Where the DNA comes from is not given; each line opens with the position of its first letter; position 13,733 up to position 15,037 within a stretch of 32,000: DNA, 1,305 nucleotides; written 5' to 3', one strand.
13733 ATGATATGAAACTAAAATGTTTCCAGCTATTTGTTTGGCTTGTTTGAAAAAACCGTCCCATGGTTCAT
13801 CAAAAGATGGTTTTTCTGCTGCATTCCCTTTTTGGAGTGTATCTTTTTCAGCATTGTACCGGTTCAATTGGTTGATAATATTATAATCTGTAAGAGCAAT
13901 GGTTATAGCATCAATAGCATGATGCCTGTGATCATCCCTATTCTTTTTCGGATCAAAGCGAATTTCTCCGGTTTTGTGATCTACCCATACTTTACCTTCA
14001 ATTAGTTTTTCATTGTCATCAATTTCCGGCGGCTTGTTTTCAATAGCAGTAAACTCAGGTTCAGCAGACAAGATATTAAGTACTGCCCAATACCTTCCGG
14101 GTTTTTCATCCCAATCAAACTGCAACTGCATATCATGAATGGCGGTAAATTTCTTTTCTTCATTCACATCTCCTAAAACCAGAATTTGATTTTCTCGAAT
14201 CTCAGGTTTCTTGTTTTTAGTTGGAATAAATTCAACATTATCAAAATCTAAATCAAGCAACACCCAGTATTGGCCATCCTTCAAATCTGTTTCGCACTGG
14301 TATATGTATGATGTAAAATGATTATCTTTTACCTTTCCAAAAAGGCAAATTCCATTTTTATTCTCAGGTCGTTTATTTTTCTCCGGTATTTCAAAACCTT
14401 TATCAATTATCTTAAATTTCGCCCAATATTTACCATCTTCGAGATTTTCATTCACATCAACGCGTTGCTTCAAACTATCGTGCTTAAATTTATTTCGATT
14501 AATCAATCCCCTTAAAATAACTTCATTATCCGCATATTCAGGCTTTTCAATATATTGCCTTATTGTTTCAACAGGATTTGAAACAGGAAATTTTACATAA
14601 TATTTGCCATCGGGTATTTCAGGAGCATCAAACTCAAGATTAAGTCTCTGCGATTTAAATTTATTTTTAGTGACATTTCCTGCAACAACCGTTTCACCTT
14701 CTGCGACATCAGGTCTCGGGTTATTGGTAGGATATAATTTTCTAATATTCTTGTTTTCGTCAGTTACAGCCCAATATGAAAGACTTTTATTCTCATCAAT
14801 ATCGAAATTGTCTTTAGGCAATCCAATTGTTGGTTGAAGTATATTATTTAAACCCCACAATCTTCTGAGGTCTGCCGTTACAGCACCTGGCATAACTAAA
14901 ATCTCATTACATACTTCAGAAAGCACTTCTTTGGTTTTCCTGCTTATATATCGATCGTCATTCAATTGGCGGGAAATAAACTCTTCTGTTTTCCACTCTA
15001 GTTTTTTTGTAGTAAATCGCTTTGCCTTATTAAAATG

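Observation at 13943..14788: Cas9 carries a ~290-aa insertion of five tandem ~55-60 aa modules between HNH and RuvC-III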

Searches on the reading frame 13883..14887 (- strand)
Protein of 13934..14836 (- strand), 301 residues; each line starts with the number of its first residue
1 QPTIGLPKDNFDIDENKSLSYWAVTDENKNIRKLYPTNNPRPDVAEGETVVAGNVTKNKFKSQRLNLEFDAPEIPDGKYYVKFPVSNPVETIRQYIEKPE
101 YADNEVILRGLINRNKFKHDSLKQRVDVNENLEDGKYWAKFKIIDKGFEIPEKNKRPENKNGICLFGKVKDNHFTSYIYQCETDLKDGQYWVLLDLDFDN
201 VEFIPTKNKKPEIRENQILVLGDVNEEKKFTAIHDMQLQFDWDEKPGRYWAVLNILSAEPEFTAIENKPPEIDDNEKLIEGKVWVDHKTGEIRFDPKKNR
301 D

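Call 8: search_solved_structures(query=window:13934-14836:-, max_evalue=10, show_alignments=2)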
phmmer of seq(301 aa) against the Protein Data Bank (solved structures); distinct sequences matched with E-value up to 10: 4.
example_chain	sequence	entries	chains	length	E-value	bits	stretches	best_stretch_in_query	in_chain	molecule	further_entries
6qj3_A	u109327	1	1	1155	0.0012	21.4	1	208-287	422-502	Condensin complex subunit 1,Condensin complex subunit 1,Ycs4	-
6qj4_A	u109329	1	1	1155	0.0012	21.4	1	208-287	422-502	Condensin complex subunit 1,Condensin complex subunit 1,Condensin complex subunit 1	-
9l8y_A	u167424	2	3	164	0.26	13.8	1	222-251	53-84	E3 ubiquitin-protein ligase HERC2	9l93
9iq3_A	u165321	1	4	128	1.5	11.3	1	59-117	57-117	AkaM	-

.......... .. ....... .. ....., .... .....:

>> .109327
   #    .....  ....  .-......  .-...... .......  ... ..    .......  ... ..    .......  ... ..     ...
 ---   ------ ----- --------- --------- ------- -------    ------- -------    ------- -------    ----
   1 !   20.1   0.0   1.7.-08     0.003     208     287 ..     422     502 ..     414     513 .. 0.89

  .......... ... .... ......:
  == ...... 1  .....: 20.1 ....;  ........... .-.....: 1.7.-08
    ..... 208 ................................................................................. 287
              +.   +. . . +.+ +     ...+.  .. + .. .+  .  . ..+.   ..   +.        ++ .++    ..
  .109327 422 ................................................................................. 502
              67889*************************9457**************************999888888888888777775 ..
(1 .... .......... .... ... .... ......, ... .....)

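Call 12: find_homologous_proteins(query=window:13936-14836:-, max_evalue=0.001)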
Query window:13936-14836:- (300 aa): 1 proteins with E <= 0.001 among 700 candidates.
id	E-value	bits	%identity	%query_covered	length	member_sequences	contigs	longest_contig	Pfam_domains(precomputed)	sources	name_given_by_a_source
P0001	9.3e-11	60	75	16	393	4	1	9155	PF18541.8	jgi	jgi:CRISPR-associated endonuclease Csn1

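Call 31: predict_structure(alignment_id=A1)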
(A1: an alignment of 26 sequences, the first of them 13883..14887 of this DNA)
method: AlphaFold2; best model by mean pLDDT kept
length: 335 residues; sequences in the alignment: 26
mean_pLDDT: 87.3   pTM: 0.68
mean pLDDT of the five models: 87.3, 86.6, 85.4, 85.1, 84.7
residues with pLDDT >= 90: 205; 70-90: 88; 50-70: 42; < 50: 0
segments of 3 or more residues with pLDDT < 50: none
pLDDT, mean of each block of 10 residues (from residue 1): 62 65 71 86 86 91 91 93 89 95 93 90 94 91 88 95 93 90 95 91 95 93 93 92 94 90 94 91 93 89 83 70 66 60
secondary structure, 60 per line:
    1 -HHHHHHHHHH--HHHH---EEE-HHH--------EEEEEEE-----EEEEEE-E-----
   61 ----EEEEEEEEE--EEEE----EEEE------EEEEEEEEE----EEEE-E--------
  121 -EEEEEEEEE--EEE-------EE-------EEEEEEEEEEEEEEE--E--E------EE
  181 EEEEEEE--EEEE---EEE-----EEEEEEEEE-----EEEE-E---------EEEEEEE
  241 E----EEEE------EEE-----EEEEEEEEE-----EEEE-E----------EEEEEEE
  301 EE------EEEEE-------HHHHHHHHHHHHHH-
elements in order: H2-11 H14-17 E21-23 E36-42 E48-53 E65-73 E76-79 E84-87 E94-102 E107-110 E122-130 E133-135 E152-166 E179-187 E190-193 E197-199 E205-213 E219-222 E234-241 E246-249 E256-258 E264-272 E278-281 E294-302 E309-313 H321-334

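Call 33: fold_search(model_id=the predicted structure, library=pdb)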
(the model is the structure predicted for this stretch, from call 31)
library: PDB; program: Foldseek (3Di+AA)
matches with E <= 10: 287; with E <= 0.001: 0
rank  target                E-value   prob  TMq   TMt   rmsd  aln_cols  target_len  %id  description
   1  4n96_A                4.7e-02  0.13  0.11  0.11  31.5       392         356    5  E. coli sliding clamp in complex with 6-nitroindazole (released 2013-11-06)
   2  4n99_A                7.3e-02  0.10  0.10  0.10  31.2       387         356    6  E. coli sliding clamp in complex with 6-chloro-2,3,4,9-tetrahydro-1H-carbazole-7-carboxylic acid (released 2013-11-06)
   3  7ybi_A                7.3e-02  0.05  0.07  0.04  22.8       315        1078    9  SARS-CoV-2 Mu variant spike (open state) (released 2023-07-12)
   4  5k59_A                8.9e-02  0.05  0.08  0.09  26.5       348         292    9  Crystal structure of LukGH from Staphylococcus aureus in complex with a neutralising antibody (released 2016-08-10)
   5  8zdo_a                8.9e-02  0.04  0.08  0.08  29.5       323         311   11  Cryo-EM structure of Mycobacteriophage Douge baseplate (gp13, gp17, gp23, gp16, gp18 and gp20) (released 2025-06-25)
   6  9nqo                  8.9e-02  0.04  0.07  0.08  29.9       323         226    8  Crystal structure of Galectin-3 in complex with FN3 (released 2026-02-18)
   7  4n94_A                1.7e-01  0.08  0.11  0.11  31.3       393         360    5  E. coli sliding clamp in complex with 3,4-difluorobenzamide (released 2013-11-06)
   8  7n1v_A                1.8e-01  0.03  0.07  0.04  25.4       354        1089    9  Structural basis for enhanced infectivity and immune evasion of SARS-CoV-2 variants (released 2021-07-07)
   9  7ums_1                2.0e-01  0.02  0.07  0.05  30.3       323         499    6  Structure of the VP5*/VP8* assembly from the human rotavirus strain CDC-9 in complex with antibody 41 - Upright confor (released 2022-07-27)
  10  3f1v_A                2.1e-01  0.08  0.11  0.10  31.8       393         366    5  E. coli Beta Sliding Clamp, 148-153 Ala Mutant (released 2009-09-01)
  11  4p1x_H                2.6e-01  0.02  0.07  0.08  28.8       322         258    7  Crystal structure of staphylococcal LUK prepore (released 2014-10-01)
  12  9r6r_A                3.2e-01  0.03  0.09  0.10  26.2       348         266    9  Local refinement of the N-terminal domain (NTD) from the Porcine hemagglutinating encephalomyelitis virus (PHEV) Spike (released 2025-08-06)
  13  7ybk_B                3.2e-01  0.02  0.08  0.03  23.4       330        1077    9  SARS-CoV-2 B.1.620 variant spike (open state) (released 2023-09-06)
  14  6jo8_A                3.2e-01  0.02  0.07  0.06  29.1       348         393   11  The complex structure of CHIKV envelope glycoprotein bound to human MXRA8 (released 2019-05-15)
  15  8ygu_B                3.3e-01  0.01  0.06  0.08  29.3       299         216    6  Cryo-EM structure of simian rotavirus SA11 VP4 in complex with nAb 7H13-I54G mutant (right side) (released 2025-02-12)
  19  1z47_A                4.2e-01  0.90  0.20  0.19   4.6       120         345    6  Structure of the ATPase subunit CysA of the putative sulfate ATP-binding cassette (ABC) transporter from Alicyclobacil (released 2005-06-07)
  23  1z47_B                4.7e-01  0.84  0.20  0.19   5.1       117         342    8  Structure of the ATPase subunit CysA of the putative sulfate ATP-binding cassette (ABC) transporter from Alicyclobacil (released 2005-06-07)
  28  1oxx                  5.4e-01  0.69  0.18  0.18   5.9       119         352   13  Crystal structure of GlcV, the ABC-ATPase of the glucose ABC transporter from Sulfolobus solfataricus (released 2003-09-30)
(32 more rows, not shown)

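Call 51: find_related_loci(query=A1, collection=genome_contigs, flank=8000)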
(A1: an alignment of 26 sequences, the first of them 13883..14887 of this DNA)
Query A1 (335 aa) in genome_contigs; peptide patterns used: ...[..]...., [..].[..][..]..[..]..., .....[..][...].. (x = any residue, [..] = any of these).
600 stretches matched a pattern (row limit reached: there are more); 277 encode a relative of the query (tblastn E <= 1e-3); the best 80 are kept; 79 distinct loci.
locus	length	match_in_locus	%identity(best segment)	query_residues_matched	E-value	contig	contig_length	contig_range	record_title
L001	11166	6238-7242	77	1-335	0e+0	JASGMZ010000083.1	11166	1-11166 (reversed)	MAG: Bacteroidales bacterium isolate DJKA126_ANT-KO_bin.63 scaffold_2743, whole genome shotgun sequence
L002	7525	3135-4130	54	1-334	2e-120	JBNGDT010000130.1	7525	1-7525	MAG: Bacteroidales bacterium isolate E05-040 bin36.fa-130, whole genome shotgun sequence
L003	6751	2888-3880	52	1-334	5e-116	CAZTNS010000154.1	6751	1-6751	MAG TPA_asm: uncultured Bacteroidales bacterium isolate SRP252850_co1_214 genome assembly, contig: NODE_21413_length_675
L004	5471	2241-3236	45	1-334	1e-100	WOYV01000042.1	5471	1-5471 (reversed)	MAG: Draconibacterium sp. isolate WOFB07 NODE_6507_length_5471_cov_33.200702, whole genome shotgun sequence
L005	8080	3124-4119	46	1-334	6e-98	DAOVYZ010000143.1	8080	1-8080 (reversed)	MAG TPA_asm: Bacteroidales bacterium isolate CSMAG_1796 CSMAG_1796_k141_3670895_length_8080_cov_7.0000, whole genome sho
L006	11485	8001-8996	44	1-334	3e-97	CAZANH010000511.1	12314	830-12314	MAG TPA_asm: uncultured Eubacteriales bacterium isolate SRP067234_co1_28 genome assembly, contig: k99_213580, whole geno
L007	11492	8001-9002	44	1-334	4e-96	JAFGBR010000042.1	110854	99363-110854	MAG: Marinilabiliaceae bacterium isolate Zod_Metabat.1042 k87_6322232, whole genome shotgun sequence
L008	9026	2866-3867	47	1-333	1e-95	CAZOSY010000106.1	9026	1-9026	MAG TPA_asm: uncultured Bacteroidales bacterium isolate binchicken_co181_338 genome assembly, contig: NODE_15876_length_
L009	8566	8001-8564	76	1-188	2e-95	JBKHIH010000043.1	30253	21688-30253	MAG: Thiohalospira sp. isolate D1M13_4 NODE_324_length_30253_cov_6.469071, whole genome shotgun sequence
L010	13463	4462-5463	43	1-334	1e-94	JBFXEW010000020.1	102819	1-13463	MAG: Salinivirgaceae bacterium isolate CA_2019_TPIn_125 NODE_726_length_102819_cov_13.758540_TPIn, whole genome shotgun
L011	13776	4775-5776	45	1-333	1e-94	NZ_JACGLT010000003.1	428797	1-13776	Gelidibacter maritimus strain F6074 scaffold_3, whole genome shotgun sequence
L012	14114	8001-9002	45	1-333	6e-94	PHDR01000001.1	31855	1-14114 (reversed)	MAG: Bacteroidetes bacterium HGW-Bacteroidetes-12 bjp_ig2158_scaffold_501, whole genome shotgun sequence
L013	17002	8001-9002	43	1-334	2e-93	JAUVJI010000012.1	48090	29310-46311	MAG: Bacteroidales bacterium isolate CSMAG_450 CSMAG_450_k127_2208777_length_48090_cov_18.7278, whole genome shotgun seq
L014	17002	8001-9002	45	1-333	3e-91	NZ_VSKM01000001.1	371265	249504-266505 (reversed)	Bizionia saleffrena strain HFD NODE_1_length_371265_cov_215.208, whole genome shotgun sequence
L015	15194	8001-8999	42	1-334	3e-91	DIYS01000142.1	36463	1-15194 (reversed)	MAG TPA_asm: Saccharicrinis sp. UBA6048 UBA6048_contig_2107, whole genome shotgun sequence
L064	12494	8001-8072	71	310-333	4e-6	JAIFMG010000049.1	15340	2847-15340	MAG: Bacteroidetes bacterium isolate bin_28 scaffold_4377, whole genome shotgun sequence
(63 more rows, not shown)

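Call 60: fold_search(model_id=the predicted structure, library=viral)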
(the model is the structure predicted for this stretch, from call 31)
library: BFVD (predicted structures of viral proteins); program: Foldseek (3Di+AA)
matches with E <= 10: 356; with E <= 0.001: 0
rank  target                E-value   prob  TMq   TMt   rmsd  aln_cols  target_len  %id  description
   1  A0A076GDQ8            2.0e-02  0.06  0.08  0.08  26.7       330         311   12  Minor tail protein [Mycobacterium phage Sparky]
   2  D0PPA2                4.8e-02  0.06  0.09  0.08  22.6       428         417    9  dUTPase-related protein [Wood mouse herpesvirus]
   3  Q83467                9.9e-02  0.03  0.07  0.04  28.7       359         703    8  Galectin domain-containing protein [Porcine adenovirus B serotype 4]
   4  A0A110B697            1.2e-01  0.03  0.08  0.05  31.0       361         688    8  (no name in the UniProt tables at hand)
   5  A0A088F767            1.2e-01  0.03  0.08  0.05  24.6       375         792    9  (no name in the UniProt tables at hand)
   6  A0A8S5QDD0            1.3e-01  0.04  0.08  0.08  30.8       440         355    8  Uncharacterized protein [Siphoviridae sp. ctqBH20]
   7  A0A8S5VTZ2            1.6e-01  0.06  0.11  0.09  29.5       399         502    8  Uncharacterized protein [Ackermannviridae sp.]
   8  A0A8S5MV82            1.9e-01  0.08  0.11  0.17  26.4       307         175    8  Uncharacterized protein [Siphoviridae sp. ctoSr5]
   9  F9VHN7                2.1e-01  0.04  0.08  0.06  21.6       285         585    8  (no name in the UniProt tables at hand)
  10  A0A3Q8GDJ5            2.5e-01  0.03  0.09  0.03  25.5       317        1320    9  Methyltransferase/helicase protein (Fragment) [Grapevine leafroll-associated virus 3]
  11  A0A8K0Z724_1          2.6e-01  0.05  0.10  0.04  27.8       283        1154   10  (no name in the UniProt tables at hand)
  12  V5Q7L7                2.6e-01  0.03  0.09  0.08  24.3       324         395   10  Tail fiber protein [Xylella phage Paz]
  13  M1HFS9                3.5e-01  0.06  0.08  0.09  18.3       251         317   10  (no name in the UniProt tables at hand)
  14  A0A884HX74            3.5e-01  0.03  0.09  0.06  24.4       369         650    9  (no name in the UniProt tables at hand)
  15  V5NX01                3.5e-01  0.02  0.08  0.06  27.8       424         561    9  Hypothetical V-set protein [Chelonid alphaherpesvirus 5]
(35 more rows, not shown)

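Call 84: find_homologous_proteins(query=L064:5436-9074:+, max_evalue=1e-30)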
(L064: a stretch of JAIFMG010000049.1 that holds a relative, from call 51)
Query L064:5436-9074:+ (1213 aa): 3257 proteins with E <= 1e-30 among 8000 candidates; the best 120 are listed.
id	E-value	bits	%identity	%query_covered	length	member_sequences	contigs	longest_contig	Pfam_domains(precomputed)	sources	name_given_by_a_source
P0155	0.0e+0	2573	100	93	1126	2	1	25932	PF13395.13,PF18541.8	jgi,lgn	-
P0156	0.0e+0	1018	44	99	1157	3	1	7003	PF13395.13,PF18541.8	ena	-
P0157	2.3e-287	975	43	99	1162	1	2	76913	PF13395.13,PF18541.8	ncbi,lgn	-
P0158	5.5e-286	970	42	99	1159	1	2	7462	PF13395.13,PF18541.8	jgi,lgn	jgi:CRISPR-associated endonuclease Csn1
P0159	7.2e-275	933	42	99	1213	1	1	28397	PF13395.13,PF18541.8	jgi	jgi:CRISPR-associated endonuclease Csn1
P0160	2.1e-271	922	42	99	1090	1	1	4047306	PF13395.13,PF18541.8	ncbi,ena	-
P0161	5.2e-271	921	42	99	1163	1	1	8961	PF13395.13,PF18470.7,PF18541.8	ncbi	-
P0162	1.1e-268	913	45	65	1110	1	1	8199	PF13395.13,PF18470.7,PF18541.8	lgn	-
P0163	6.6e-259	880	39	99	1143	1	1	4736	PF13395.13,PF18470.7,PF18541.8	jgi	jgi:CRISPR-associated endonuclease Csn1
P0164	2.5e-258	878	43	65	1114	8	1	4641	PF13395.13,PF18470.7,PF18541.8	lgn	-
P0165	2.8e-255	868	44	69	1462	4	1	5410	PF13395.13,PF18541.8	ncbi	-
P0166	2.7e-254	865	40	99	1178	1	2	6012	PF13395.13,PF18541.8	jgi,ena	-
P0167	2.8e-253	862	40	99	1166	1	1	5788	PF13395.13,PF18470.7,PF18541.8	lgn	-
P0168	1.6e-252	859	40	99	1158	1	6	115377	PF13395.13,PF18470.7,PF18541.8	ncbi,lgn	-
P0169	9.3e-251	853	40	99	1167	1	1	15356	PF13395.13,PF18470.7,PF18541.8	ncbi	-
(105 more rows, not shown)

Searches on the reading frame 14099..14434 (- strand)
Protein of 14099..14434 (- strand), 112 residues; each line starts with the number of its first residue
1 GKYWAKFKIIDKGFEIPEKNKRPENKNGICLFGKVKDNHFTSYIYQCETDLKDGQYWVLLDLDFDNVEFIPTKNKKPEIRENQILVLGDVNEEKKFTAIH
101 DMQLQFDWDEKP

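Call 47: predict_structure(alignment_id=A3)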
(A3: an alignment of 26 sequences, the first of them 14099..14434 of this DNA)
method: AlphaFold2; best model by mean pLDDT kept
length: 112 residues; sequences in the alignment: 26
mean_pLDDT: 85.8   pTM: 0.59
mean pLDDT of the five models: 85.8, 85.5, 84.4, 80.7, 79.1
residues with pLDDT >= 90: 63; 70-90: 33; 50-70: 14; < 50: 2
segments of 3 or more residues with pLDDT < 50: none
pLDDT, mean of each block of 10 residues (from residue 1): 87 96 95 98 95 98 94 75 77 79 60 48
secondary structure, 60 per line:
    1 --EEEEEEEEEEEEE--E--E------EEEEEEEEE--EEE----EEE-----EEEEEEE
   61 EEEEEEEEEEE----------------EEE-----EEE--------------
elements in order: E3-15 E28-36 E39-41 E46-48 E54-71 E88-90 E96-98

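Call 49: fold_search(model_id=the predicted structure, library=pdb)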
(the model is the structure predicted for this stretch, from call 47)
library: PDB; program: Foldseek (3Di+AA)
matches with E <= 10: 99; with E <= 0.001: 0
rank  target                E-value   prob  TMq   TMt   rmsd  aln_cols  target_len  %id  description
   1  5ykx_A                3.0e+00  0.02  0.13  0.12  15.2       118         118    8  The crystal structure of Macrobrachium rosenbergii nodavirus P-domain with Cd ion (released 2018-10-24)
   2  5yku                  3.0e+00  0.02  0.14  0.14  15.1       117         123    8  The crystal structure of Macrobrachium rosenbergii nodavirus P-domain with Zn ions (released 2018-10-24)
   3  6nip_E                3.2e+00  0.07  0.24  0.09   8.5        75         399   13  Crystal structure of a human anti-ZIKV-DENV neutralizing antibody MZ1 in complex with ZIKV E glycoprotein (released 2019-12-25)
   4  4zua_A                3.4e+00  0.03  0.14  0.12  11.6        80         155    8  Crystal structure of the ExsA regulatory domain (released 2016-02-03)
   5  7y22_e                3.6e+00  0.02  0.15  0.10  15.0        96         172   14  CryoEM structure of Klebsiella phage Kp7 tail complex applied with C6 symmetry (released 2023-06-14)
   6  6imm_N                3.6e+00  0.02  0.16  0.06  19.5       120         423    9  Cryo-EM structure of an alphavirus, Sindbis virus (released 2019-03-13)
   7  5gzn_E                3.8e+00  0.06  0.24  0.17  12.0        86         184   13  Structure of neutralizing antibody bound to Zika envelope protein (released 2016-12-28)
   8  5bz0_A                3.8e+00  0.02  0.12  0.09   9.4        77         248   10  Crystal structure of IBV papain-like protease PLpro C101S mutant in complex with ubiquitin (released 2016-06-15)
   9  8k75                  3.8e+00  0.01  0.11  0.10  22.7       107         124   11  N-terminal domain of FIPV nucleocapsid protein (released 2024-07-31)
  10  9gc3_A                4.0e+00  0.03  0.16  0.05  20.3       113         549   11  yeast TFIIIC TauB subcomplex bound to a tRNA gene (released 2024-11-27)
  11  5ykv_A                4.0e+00  0.01  0.12  0.11  14.9       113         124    7  The crystal structure of Macrobrachium rosenbergii nodavirus P-domain (released 2018-10-24)
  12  8eed_C                4.3e+00  0.06  0.24  0.10   8.3        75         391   13  Crystal structure of a NHP anti-ZIKV neutralizing antibody rhMZ107-B in complex with ZIKV E glycoprotein (released 2023-08-30)
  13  1ovz_A                4.3e+00  0.03  0.15  0.10  15.1        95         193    7  Crystal structure of human FcaRI (released 2003-05-27)
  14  8f6o_C                4.5e+00  0.01  0.11  0.11  14.5        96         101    7  anti-BTLA monoclonal antibody h22B3 in complex with BTLA (released 2023-05-24)
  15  1tye_B                4.5e+00  0.01  0.10  0.05  13.1        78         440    8  Structural basis for allostery in integrins and binding of ligand-mimetic therapeutics to the platelet receptor for fi (released 2004-10-12)
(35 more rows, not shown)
